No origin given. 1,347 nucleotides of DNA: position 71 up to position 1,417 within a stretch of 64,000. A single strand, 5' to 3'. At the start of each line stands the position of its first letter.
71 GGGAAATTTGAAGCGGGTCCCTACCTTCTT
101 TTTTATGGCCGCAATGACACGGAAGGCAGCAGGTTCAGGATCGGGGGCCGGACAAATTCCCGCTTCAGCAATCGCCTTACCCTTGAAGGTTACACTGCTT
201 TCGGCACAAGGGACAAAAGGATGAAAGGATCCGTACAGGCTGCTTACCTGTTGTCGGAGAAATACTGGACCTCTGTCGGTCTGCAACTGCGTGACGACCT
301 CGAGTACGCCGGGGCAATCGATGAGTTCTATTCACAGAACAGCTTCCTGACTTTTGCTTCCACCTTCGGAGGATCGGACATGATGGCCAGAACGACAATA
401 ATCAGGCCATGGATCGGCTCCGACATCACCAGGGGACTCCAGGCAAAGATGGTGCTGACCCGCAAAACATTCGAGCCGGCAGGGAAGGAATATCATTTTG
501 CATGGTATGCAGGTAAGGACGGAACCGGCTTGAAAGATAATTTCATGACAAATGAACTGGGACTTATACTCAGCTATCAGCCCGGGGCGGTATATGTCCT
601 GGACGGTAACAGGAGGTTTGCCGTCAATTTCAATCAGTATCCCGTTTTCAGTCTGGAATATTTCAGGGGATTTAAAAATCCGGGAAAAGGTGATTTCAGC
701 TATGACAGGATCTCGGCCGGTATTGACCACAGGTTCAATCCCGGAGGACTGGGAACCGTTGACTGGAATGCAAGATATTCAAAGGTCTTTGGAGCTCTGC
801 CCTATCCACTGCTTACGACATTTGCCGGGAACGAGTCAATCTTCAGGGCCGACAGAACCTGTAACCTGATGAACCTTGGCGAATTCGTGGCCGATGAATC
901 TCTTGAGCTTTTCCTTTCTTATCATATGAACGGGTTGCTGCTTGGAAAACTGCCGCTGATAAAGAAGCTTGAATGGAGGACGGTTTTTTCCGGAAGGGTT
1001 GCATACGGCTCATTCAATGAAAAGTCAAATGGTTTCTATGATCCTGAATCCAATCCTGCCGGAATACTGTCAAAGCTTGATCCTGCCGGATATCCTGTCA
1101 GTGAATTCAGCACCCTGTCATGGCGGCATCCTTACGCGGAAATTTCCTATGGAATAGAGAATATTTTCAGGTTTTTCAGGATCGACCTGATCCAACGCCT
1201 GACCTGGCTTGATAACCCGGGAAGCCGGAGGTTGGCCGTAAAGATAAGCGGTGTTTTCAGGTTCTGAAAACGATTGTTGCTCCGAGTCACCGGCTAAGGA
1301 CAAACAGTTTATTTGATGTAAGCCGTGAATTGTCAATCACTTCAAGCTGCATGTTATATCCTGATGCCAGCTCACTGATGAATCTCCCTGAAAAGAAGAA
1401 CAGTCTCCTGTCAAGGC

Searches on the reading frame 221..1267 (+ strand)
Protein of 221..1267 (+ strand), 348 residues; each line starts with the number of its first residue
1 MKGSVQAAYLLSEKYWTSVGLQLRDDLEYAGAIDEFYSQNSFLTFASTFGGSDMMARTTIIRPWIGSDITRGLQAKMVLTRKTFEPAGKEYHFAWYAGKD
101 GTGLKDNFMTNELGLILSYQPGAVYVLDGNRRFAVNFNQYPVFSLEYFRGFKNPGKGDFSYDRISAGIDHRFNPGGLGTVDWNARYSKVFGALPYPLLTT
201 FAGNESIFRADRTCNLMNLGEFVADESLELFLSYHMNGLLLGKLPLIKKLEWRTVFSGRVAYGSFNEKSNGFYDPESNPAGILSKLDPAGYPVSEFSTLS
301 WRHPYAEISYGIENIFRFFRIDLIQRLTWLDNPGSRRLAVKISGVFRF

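Call 3: search_protein_families(library=pfam, proteins=[window:221-1267:+], max_evalue=0.01)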
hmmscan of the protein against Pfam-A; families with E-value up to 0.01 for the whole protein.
window:221-1267:+ (348 aa): 1 family
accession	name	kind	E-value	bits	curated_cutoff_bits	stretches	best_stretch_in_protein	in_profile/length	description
PF18939.6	DUF5686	-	4.8e-20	72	39.2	1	114-260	502-653/669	Family of unknown function (DUF5686)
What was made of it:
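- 1..1267 (+): 3' part of an 841-aa CarboxypepD_reg + DUF5686 outer-membrane-type protein. The gene starts off-window. It is embedded between flxU and flxV. Pfam DUF5686, 72 bits (call 3).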
